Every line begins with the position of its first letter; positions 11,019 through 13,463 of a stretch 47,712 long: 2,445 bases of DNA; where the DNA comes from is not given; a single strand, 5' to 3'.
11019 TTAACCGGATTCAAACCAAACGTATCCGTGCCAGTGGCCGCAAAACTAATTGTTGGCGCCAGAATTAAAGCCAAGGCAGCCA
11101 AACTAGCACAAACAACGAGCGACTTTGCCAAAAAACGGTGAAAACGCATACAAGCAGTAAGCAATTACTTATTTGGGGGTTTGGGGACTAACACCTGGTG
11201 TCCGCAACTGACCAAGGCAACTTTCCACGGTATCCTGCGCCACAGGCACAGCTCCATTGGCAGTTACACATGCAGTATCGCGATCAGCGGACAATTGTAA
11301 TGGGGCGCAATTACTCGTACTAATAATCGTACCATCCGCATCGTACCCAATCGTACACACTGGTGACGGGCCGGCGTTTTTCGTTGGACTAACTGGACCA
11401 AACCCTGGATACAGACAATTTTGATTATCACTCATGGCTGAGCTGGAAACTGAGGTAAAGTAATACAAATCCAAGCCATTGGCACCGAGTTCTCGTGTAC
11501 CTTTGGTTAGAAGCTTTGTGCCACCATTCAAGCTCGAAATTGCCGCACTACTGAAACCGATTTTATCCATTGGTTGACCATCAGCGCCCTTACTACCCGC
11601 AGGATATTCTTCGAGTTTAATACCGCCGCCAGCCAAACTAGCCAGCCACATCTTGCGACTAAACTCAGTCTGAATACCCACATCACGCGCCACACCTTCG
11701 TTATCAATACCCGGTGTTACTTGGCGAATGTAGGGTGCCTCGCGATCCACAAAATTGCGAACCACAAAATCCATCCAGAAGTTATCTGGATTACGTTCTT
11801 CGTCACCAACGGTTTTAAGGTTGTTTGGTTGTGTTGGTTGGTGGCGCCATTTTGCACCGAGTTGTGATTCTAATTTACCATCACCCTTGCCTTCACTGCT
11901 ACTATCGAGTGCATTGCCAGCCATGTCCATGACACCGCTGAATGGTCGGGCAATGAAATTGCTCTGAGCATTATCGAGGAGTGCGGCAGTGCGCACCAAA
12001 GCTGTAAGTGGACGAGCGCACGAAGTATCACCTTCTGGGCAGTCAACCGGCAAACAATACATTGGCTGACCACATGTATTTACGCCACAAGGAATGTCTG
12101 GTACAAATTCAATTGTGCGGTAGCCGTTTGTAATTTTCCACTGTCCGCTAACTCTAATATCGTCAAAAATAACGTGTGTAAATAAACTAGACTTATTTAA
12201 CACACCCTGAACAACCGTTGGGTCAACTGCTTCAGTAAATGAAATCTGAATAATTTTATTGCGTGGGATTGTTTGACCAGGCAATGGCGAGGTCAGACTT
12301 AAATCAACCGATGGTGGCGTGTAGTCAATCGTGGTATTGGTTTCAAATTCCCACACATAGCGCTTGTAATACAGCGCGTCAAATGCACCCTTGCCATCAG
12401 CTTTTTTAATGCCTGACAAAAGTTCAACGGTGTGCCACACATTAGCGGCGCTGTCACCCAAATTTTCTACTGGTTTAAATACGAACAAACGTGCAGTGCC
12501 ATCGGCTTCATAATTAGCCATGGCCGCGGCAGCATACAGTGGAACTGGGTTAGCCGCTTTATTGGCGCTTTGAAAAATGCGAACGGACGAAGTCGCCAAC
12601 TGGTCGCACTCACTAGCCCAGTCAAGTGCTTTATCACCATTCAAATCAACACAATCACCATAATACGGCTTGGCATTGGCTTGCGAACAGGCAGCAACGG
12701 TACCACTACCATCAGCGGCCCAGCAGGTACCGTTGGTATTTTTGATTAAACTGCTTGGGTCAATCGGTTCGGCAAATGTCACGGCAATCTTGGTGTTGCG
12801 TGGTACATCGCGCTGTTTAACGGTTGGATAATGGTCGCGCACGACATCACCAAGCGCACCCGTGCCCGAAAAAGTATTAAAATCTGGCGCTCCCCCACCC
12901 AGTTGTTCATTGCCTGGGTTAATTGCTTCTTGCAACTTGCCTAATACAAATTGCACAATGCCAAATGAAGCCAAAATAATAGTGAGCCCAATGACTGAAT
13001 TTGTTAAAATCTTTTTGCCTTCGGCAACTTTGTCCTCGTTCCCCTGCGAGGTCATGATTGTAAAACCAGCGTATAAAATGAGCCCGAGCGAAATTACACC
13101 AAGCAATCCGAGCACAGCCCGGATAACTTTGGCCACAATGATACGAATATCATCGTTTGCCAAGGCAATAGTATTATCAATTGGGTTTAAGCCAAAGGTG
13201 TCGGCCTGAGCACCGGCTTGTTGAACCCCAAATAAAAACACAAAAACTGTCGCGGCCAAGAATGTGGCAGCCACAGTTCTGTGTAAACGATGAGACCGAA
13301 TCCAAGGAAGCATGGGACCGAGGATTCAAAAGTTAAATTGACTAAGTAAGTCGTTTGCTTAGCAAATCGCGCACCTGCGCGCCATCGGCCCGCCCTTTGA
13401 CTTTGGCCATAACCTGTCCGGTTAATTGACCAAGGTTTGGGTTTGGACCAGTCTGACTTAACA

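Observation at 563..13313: Two adjacent genes fuse a VirB2/TrbC-like (T4SS-type) pilin module to large ectodomains, one of them a ~3,530-aa giant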

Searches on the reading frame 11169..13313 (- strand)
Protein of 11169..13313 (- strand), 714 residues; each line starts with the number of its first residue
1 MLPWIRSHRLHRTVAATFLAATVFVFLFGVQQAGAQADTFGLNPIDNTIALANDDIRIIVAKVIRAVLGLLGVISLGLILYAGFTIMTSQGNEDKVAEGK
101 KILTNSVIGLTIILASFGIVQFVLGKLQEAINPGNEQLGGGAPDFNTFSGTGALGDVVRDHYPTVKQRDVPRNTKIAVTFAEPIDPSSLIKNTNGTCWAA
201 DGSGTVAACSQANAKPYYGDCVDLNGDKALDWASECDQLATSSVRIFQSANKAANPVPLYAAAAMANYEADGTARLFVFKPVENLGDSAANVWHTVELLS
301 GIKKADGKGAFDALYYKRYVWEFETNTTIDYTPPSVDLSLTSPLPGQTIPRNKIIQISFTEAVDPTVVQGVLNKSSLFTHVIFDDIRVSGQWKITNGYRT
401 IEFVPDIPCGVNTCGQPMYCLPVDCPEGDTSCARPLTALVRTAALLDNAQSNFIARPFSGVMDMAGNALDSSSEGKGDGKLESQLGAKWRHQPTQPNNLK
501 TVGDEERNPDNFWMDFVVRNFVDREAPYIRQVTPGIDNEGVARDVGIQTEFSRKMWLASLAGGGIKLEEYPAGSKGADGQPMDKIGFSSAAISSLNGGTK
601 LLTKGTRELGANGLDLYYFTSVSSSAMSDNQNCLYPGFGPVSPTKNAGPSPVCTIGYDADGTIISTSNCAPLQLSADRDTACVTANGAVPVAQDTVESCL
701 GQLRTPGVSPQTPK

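Call 7: search_protein_families(library=pfam, proteins=[window:11169-13313:-], max_evalue=0.1)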
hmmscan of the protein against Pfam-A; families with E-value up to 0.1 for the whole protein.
window:11169-13313:- (714 aa): 2 families
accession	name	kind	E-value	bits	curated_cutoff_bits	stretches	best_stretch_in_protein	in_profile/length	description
PF13205.12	Big_5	-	2.7e-11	44.6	23.6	1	158-197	7-46/105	Bacterial Ig-like domain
PF18895.5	T4SS_pilin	-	8.2e-07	29.4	26.6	1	59-123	8-71/71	Type IV secretion system pilin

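Call 15: find_homologous_proteins(query=window:11169-13313:-, max_evalue=0.001)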
Query window:11169-13313:- (714 aa): 211 proteins with E <= 0.001 among 8000 candidates; the best 120 are listed.
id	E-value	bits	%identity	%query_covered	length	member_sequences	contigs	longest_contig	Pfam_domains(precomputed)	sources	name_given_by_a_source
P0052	0.0e+0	1501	91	100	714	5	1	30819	PF13205.13,PF18895.6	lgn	-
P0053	0.0e+0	1427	85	100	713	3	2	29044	PF13205.13,PF18895.6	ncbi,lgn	-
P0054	0.0e+0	1375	82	100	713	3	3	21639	PF13205.13,PF18895.6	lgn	-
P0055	0.0e+0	1309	79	100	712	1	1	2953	PF13205.13,PF18895.6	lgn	-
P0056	3.1e-231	788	51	100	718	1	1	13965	PF13205.13,PF18895.6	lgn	-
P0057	5.4e-204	698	47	99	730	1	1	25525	PF13205.13,PF18895.6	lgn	-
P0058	6.9e-200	684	47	100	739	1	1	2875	PF13205.13,PF18895.6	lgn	-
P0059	2.4e-196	673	49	96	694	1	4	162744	PF13205.13,PF18895.6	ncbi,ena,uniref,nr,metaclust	ncbi:MAG: hypothetical protein UY92_C0009G0079 [Candidatus Magasanikbacteria bacterium GW2011_GWA2_5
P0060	6.0e-194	665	47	99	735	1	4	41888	PF13205.13,PF18895.6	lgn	-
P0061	3.7e-193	662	44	99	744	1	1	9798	PF13205.13,PF18895.6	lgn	-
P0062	3.2e-192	659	48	96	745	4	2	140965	PF13205.13,PF18895.6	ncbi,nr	ncbi:MAG: hypothetical protein A2821_04130 [Candidatus Magasanikbacteria bacterium RIFCSPHIGHO2_01_F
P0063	3.2e-190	652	47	99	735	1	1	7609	PF13205.13,PF18895.6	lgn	-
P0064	8.7e-189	648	43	100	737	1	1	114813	PF13205.13,PF18895.6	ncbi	-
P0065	2.8e-188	646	45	100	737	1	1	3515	PF13205.13,PF18895.6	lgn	-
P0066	4.5e-180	619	44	99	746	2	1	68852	PF13205.13,PF18895.6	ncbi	-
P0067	4.3e-178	612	45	99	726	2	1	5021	PF13205.13,PF18895.6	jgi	jgi:hypothetical protein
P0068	1.1e-177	611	45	97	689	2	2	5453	PF13205.13,PF18895.6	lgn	-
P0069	2.8e-175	603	45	95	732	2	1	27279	PF13205.13,PF18895.6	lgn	-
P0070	2.8e-174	600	45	94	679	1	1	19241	PF13205.13,PF18895.6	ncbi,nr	ncbi:MAG: hypothetical protein HZC26_03280 [Candidatus Magasanikbacteria bacterium]|nr:hypothetical 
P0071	4.1e-173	596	45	99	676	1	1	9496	PF13205.13,PF18895.6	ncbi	-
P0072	3.8e-172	593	44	97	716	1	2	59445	PF13205.13,PF18895.6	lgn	-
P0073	5.1e-172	592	43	99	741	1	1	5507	PF13205.13,PF18895.6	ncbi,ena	-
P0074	6.4e-172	592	45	99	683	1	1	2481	PF13205.13,PF18895.6,PF04956.19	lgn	-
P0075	1.1e-169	585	41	99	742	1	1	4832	PF13205.13,PF18895.6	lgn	-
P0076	7.5e-169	582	44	100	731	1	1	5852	PF13205.13,PF18895.6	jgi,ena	-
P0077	2.8e-168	580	45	96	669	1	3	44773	PF13205.13,PF18895.6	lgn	-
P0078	5.0e-164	566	43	96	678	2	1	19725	PF13205.13,PF18895.6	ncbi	ncbi:MAG: Ig-like domain-containing protein [Candidatus Magasanikiibacteriota bacterium]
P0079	9.7e-164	565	41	96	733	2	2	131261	PF13205.13,PF18895.6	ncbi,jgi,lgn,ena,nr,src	ncbi:MAG TPA: hypothetical protein VJB37_00220 [Patescibacteria group bacterium]|nr:hypothetical pro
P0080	2.8e-163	563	43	95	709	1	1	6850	PF13205.13,PF18895.6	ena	-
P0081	2.0e-162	561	43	99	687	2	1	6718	PF13205.13,PF18895.6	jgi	jgi:hypothetical protein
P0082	5.5e-162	559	42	99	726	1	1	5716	PF13205.13,PF18895.6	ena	-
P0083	3.5e-160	553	43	95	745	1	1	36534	PF13205.13,PF18895.6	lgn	-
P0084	9.8e-160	552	45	96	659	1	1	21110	PF13205.13,PF18895.6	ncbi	ncbi:MAG: hypothetical protein ABII02_01395 [Candidatus Magasanikbacteria bacterium]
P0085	3.1e-159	550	44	97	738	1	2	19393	PF13205.13,PF18895.6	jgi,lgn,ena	-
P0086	6.0e-159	549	42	95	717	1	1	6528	PF13205.13,PF18895.6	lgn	-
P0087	2.9e-158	547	42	99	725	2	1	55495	PF13205.13,PF18895.6,PF04956.19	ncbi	-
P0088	3.2e-158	547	41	99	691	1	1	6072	PF13205.13,PF18895.6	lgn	-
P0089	1.7e-157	544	43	100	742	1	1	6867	PF13205.13,PF18895.6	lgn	-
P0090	2.1e-157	544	49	80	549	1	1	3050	PF13205.13,PF18895.6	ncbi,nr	ncbi:MAG: hypothetical protein HY980_02985, partial [Candidatus Magasanikbacteria bacterium]|nr:hypo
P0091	2.2e-157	544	40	99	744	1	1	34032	PF13205.13,PF18895.6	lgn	-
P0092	7.8e-157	542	41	98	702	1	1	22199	PF13205.13,PF18895.6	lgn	-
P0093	9.7e-157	542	42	94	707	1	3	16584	PF13205.13,PF18895.6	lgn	-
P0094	1.5e-156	541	43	99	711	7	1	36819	PF13205.13,PF18895.6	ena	-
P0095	3.3e-156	540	44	99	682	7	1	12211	PF13205.13,PF18895.6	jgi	jgi:hypothetical protein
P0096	1.2e-155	538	40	99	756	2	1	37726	PF13205.13,PF18895.6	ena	-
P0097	3.6e-155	537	42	99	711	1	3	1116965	PF13205.13,PF18895.6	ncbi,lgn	-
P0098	5.0e-155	536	43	94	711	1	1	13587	PF13205.13,PF18895.6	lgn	-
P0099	4.0e-154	533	42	95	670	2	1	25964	PF13205.13,PF18895.6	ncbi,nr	ncbi:MAG TPA: pilin [Candidatus Kapabacteria bacterium]|nr:pilin [Candidatus Kapabacteria bacterium]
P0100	4.3e-154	533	43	100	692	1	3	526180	PF13205.13,PF18895.6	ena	-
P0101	1.1e-153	532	42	97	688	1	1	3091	PF13205.13,PF18895.6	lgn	-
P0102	8.8e-153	529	39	99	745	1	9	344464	PF13205.13,PF18895.6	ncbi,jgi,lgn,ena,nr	ncbi:hypothetical protein HOF40_01105 [Candidatus Parcubacteria bacterium]|jgi:hypothetical protein|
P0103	1.0e-152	528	41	99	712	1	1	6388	PF13205.13,PF18895.6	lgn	-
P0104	4.6e-152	526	40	99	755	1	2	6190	PF13205.13,PF18895.6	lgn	-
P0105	5.2e-152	526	42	99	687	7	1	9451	PF13205.13,PF18895.6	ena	-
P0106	9.3e-152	525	43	94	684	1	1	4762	PF13205.13,PF18895.6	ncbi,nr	ncbi:MAG: Ig-like domain-containing protein [Candidatus Magasanikbacteria bacterium]|nr:Ig-like doma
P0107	2.7e-151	524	40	98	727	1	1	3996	PF13205.13,PF18895.6,PF04956.19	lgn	-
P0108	3.5e-151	523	41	99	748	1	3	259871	PF13205.13,PF18895.6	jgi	-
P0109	5.1e-151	523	41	98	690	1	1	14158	PF13205.13,PF18895.6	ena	-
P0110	5.4e-151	523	41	100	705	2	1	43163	PF13205.13,PF18895.6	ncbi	-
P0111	1.3e-150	521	44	93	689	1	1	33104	PF13205.13,PF18895.6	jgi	jgi:hypothetical protein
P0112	1.3e-150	521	42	94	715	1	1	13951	PF13205.13,PF18895.6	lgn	-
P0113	4.9e-150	520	41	99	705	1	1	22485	PF13205.13,PF18895.6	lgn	-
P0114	6.4e-150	519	41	97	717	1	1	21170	PF13205.13,PF18895.6,PF04956.19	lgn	-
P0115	6.5e-150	519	41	99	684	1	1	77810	PF13205.13,PF18895.6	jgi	-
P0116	6.7e-150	519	41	95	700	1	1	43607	PF13205.13,PF18895.6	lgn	-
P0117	7.4e-150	519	39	99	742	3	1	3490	PF13205.13,PF18895.6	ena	-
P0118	8.2e-150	519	41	96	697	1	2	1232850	PF13205.13,PF18895.6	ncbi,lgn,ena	-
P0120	1.4e-149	518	41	96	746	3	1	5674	PF13205.13,PF18895.6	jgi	-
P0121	4.6e-149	516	42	100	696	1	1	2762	PF13205.13,PF18895.6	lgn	-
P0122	4.7e-149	516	42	99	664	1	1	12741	PF13205.13,PF18895.6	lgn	-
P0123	5.5e-149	516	41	100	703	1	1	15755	PF13205.13,PF18895.6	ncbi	-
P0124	8.5e-149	515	43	98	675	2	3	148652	PF13205.13,PF18895.6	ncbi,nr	ncbi:pilin [Patescibacteria group bacterium]|nr:pilin [Patescibacteria group bacterium] MBU1721896.1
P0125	2.7e-148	514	43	91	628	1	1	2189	PF13205.13,PF18895.6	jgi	jgi:hypothetical protein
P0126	3.1e-148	514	42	98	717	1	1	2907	PF13205.13,PF18895.6,PF04956.19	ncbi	-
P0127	3.4e-148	513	43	99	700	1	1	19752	PF13205.13,PF18895.6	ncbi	-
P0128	3.5e-148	513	42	95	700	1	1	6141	PF13205.13,PF18895.6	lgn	-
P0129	6.4e-148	513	38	99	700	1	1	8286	PF13205.13,PF18895.6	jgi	jgi:hypothetical protein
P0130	6.4e-148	513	42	99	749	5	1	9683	PF13205.13,PF18895.6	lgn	-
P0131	1.0e-147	512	40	99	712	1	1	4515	PF13205.13,PF18895.6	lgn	-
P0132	1.1e-147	512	40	100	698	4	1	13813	PF13205.13,PF18895.6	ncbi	-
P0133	3.0e-147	510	40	95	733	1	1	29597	PF13205.13,PF18895.6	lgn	-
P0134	5.4e-147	510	41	99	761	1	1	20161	PF13205.13,PF18895.6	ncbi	-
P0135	5.9e-146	506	45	51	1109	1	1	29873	PF13205.13,PF18895.6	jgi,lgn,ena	-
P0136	1.2e-145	505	41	100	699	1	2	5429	PF13205.13,PF18895.6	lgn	-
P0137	5.8e-145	503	41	98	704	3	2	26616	PF13205.13,PF18895.6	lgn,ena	-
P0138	1.3e-144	502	40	100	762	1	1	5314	PF13205.13,PF18895.6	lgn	-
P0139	5.0e-144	500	41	95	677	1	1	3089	PF13205.13,PF18895.6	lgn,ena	-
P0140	1.0e-143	499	43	99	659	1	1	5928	PF13205.13,PF18895.6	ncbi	-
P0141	1.9e-143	498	38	100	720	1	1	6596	PF13205.13,PF18895.6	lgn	-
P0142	4.4e-143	497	39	99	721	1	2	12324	PF13205.13,PF18895.6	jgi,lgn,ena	-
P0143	4.4e-143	497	41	100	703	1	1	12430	PF13205.13,PF18895.6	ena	-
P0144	1.7e-142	495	39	100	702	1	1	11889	PF13205.13,PF18895.6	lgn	-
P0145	3.6e-142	494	41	99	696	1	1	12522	PF13205.13,PF18895.6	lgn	-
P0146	1.2e-141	492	40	100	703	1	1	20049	PF13205.13,PF18895.6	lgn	-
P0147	1.4e-141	492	40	99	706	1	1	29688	PF13205.13,PF18895.6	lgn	-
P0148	1.3e-140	488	43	53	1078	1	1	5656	PF13205.13,PF18895.6,PF08309.18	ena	-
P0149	3.4e-140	487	38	99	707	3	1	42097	PF13205.13,PF18895.6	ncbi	-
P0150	3.4e-140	487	41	99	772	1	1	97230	PF13205.13,PF18895.6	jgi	jgi:hypothetical protein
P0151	5.3e-140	486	41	96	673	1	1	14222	PF13205.13,PF18895.6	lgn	-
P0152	9.5e-140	486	39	97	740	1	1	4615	PF13205.13,PF18895.6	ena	-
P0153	1.3e-139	485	39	96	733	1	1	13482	PF13205.13,PF18895.6,PF04956.19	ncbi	ncbi:MAG: Mbov_0395 family pilin-like conjugal transfer protein [Candidatus Magasanikbacteria bacter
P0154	1.8e-139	485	41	98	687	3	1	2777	PF13205.13,PF18895.6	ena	-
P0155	3.2e-139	484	40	96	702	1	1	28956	PF13205.13,PF18895.6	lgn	-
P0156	3.8e-139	484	40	99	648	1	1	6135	PF13205.13,PF18895.6,PF04956.19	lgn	-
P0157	3.1e-138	481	39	95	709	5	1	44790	PF13205.13,PF18895.6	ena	-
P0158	1.2e-137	479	39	99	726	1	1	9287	PF13205.13,PF18895.6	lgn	-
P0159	5.3e-137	476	40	94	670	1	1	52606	PF13205.13,PF18895.6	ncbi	-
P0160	5.6e-137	476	41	99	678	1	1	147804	PF13205.13,PF18895.6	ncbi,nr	ncbi:MAG: hypothetical protein GF349_00065 [Candidatus Magasanikbacteria bacterium]|nr:hypothetical 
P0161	4.8e-136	473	40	96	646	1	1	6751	PF13205.13,PF18895.6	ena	-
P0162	1.5e-135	472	39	93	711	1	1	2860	PF13205.13,PF18895.6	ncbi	-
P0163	2.6e-135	471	39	99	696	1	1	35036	PF13205.13,PF18895.6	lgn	-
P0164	8.5e-135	469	40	99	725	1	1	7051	PF13205.13,PF18895.6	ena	-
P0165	4.1e-133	464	42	91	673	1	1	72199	PF13205.13,PF18895.6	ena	-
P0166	4.4e-133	464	40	99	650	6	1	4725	PF13205.13,PF18895.6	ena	-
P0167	4.5e-133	463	39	99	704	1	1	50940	PF13205.13,PF18895.6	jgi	-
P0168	7.2e-133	463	39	95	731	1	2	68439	PF13205.13,PF18895.6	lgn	-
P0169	1.4e-131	459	40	96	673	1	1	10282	PF13205.13,PF18895.6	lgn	-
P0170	2.3e-131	458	41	94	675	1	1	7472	PF13205.13,PF18895.6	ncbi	ncbi:MAG: hypothetical protein V1652_03655 [bacterium]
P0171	2.4e-131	458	39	99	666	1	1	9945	PF13205.13,PF18895.6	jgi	jgi:hypothetical protein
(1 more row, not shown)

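Call 16: list_cluster_members(proteins=[window:11169-13313:-, window:563-11149:-, window:563-11164:-])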
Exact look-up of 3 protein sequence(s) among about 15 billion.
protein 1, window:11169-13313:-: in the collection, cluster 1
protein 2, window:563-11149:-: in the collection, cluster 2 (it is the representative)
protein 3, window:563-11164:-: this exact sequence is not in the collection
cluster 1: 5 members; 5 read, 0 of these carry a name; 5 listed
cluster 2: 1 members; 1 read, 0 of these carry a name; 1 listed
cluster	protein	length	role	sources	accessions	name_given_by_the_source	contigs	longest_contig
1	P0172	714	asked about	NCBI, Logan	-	-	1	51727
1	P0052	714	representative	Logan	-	-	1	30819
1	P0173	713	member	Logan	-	-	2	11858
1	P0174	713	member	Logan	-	-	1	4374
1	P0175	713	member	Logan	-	-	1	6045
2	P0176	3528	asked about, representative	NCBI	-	-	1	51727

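Call 18: search_protein_families(library=ncbifam, proteins=[window:11169-13313:-], max_evalue=0.01)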
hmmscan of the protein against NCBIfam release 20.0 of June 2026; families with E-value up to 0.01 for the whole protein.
window:11169-13313:- (714 aa): 1 family
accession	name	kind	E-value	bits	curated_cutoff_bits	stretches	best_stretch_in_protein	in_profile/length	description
NF045849.1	ICE_MMCAP2_0565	equivalog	1.9e-08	33.9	40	1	54-125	7-78/80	Mbov_0395 family pilin-like conjugal transfer protein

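Call 19: find_encoding_contigs(protein=window:11169-13313:-, flank=10000, max_places=3)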
Protein window:11169-13313:- (714 aa): 1 contig read that carries it; 1 place shown.
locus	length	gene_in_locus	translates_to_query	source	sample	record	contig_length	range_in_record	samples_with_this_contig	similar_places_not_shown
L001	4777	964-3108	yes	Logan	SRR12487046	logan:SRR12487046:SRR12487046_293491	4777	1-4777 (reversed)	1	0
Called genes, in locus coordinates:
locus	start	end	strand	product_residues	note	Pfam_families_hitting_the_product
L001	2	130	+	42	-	?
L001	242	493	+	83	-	-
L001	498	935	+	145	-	PF09424:YqeY, PF02637:GatB_Yqey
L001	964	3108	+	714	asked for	PF18895:T4SS_pilin (weak), PF13205:Big_5 (faint)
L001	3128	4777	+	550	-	?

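Call 20: find_encoding_contigs(protein=P0059, flank=10000, max_places=2)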
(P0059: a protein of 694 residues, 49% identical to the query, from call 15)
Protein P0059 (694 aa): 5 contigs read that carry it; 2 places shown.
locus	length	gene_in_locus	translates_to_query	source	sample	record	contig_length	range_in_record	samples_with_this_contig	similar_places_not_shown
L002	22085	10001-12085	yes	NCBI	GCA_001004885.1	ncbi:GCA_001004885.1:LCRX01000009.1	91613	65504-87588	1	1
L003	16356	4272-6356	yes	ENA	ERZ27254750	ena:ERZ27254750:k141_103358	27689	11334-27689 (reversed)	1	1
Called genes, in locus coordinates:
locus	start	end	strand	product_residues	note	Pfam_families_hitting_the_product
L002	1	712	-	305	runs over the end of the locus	PF01368:DHH, PF02272:DHHA1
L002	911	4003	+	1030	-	PF02463:SMC_N, PF13175:AAA_15, PF13476:AAA_23, PF13555:AAA_29 (faint), PF13304:AAA_21 (weak), PF06470:SMC_hinge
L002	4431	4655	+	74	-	-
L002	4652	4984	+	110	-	-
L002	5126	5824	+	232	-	PF00886:Ribosomal_S16, PF13083:KH_KhpA-B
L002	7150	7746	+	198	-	PF10502:Peptidase_S26, PF00717:Peptidase_S24 (weak)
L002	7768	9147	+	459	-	PF01409:tRNA-synt_2d (weak), PF13393:tRNA-synt_His, PF00587:tRNA-synt_2b, PF13393:tRNA-synt_His, PF03129:HGTP_anticodon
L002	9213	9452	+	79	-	PF01165:Ribosomal_S21 (weak)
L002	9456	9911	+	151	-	PF09424:YqeY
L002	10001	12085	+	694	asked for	PF18895:T4SS_pilin, PF13205:Big_5 (faint)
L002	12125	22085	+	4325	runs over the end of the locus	PF08309:LVIVD (faint), PF18895:T4SS_pilin, PF13205:Big_5 (faint), PF01833:TIG (faint), PF13385:Laminin_G_3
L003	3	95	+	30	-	?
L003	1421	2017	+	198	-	PF10502:Peptidase_S26, PF00717:Peptidase_S24 (weak)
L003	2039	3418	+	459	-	PF01409:tRNA-synt_2d (weak), PF13393:tRNA-synt_His, PF00587:tRNA-synt_2b, PF13393:tRNA-synt_His, PF03129:HGTP_anticodon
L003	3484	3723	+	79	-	PF01165:Ribosomal_S21 (weak)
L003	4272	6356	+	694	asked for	PF18895:T4SS_pilin, PF13205:Big_5 (faint)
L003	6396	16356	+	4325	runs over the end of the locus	PF08309:LVIVD (faint), PF18895:T4SS_pilin, PF13205:Big_5 (faint), PF01833:TIG (faint), PF13385:Laminin_G_3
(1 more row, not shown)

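Call 21: find_encoding_contigs(protein=P0118, flank=10000, max_places=1)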
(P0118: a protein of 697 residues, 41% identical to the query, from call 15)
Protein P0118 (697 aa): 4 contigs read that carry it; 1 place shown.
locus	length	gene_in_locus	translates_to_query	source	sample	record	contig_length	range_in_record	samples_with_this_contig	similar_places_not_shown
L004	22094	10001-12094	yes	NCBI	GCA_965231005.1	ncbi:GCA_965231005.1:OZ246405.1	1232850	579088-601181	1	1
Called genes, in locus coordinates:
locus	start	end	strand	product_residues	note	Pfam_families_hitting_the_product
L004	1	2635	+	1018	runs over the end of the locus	PF02463:SMC_N, PF13304:AAA_21 (weak), PF13476:AAA_23, PF06470:SMC_hinge, PF13304:AAA_21 (weak)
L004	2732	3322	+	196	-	PF00886:Ribosomal_S16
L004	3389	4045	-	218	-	PF09038:53-BP1_Tudor (faint), PF18359:Tudor_5 (faint), PF21744:BAHCC1-like_Tudor (faint), PF05641:Agenet (faint), PF15057:DUF4537 (weak), PF18115:Tudor_3 (faint)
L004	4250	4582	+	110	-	PF13083:KH_KhpA-B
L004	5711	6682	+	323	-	-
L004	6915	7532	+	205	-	PF10502:Peptidase_S26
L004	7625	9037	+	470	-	PF01409:tRNA-synt_2d (faint), PF13393:tRNA-synt_His, PF00587:tRNA-synt_2b, PF03129:HGTP_anticodon (weak)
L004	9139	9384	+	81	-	-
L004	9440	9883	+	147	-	PF09424:YqeY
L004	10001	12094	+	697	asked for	PF18895:T4SS_pilin (weak), PF13205:Big_5 (faint)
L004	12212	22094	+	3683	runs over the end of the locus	PF18895:T4SS_pilin, PF01833:TIG (faint), PF13205:Big_5 (weak)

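Call 22: find_encoding_contigs(protein=P0102, flank=10000, max_places=1)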
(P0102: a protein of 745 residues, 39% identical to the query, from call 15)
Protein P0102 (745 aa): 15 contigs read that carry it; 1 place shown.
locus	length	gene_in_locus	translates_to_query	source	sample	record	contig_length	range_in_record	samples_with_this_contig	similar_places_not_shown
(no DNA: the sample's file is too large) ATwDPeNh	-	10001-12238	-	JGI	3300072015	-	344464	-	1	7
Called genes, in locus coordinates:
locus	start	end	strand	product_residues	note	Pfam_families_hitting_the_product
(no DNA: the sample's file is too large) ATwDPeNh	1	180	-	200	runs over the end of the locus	PF00574:CLP_protease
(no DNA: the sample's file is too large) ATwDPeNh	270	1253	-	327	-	PF01368:DHH, PF02272:DHHA1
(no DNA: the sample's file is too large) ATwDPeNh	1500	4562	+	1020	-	PF02463:SMC_N, PF13175:AAA_15, PF13304:AAA_21, PF13476:AAA_23, PF06470:SMC_hinge, PF13304:AAA_21 (weak)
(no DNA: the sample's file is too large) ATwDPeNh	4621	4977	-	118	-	PF13630:SdpI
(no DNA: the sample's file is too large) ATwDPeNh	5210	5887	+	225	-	-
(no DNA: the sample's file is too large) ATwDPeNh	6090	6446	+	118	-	PF13083:KH_KhpA-B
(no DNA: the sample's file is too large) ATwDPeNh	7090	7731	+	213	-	PF10502:Peptidase_S26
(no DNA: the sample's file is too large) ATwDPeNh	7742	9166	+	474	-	PF01409:tRNA-synt_2d (faint), PF13393:tRNA-synt_His, PF00587:tRNA-synt_2b, PF13393:tRNA-synt_His, PF03129:HGTP_anticodon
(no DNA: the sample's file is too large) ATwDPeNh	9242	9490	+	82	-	-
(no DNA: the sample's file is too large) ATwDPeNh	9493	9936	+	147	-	PF09424:YqeY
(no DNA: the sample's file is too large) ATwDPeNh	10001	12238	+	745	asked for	PF18895:T4SS_pilin, PF13205:Big_5 (faint)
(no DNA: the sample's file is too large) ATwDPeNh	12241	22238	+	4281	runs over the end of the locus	PF18895:T4SS_pilin (weak), PF13205:Big_5 (faint), PF01833:TIG (faint), PF00092:VWA (weak)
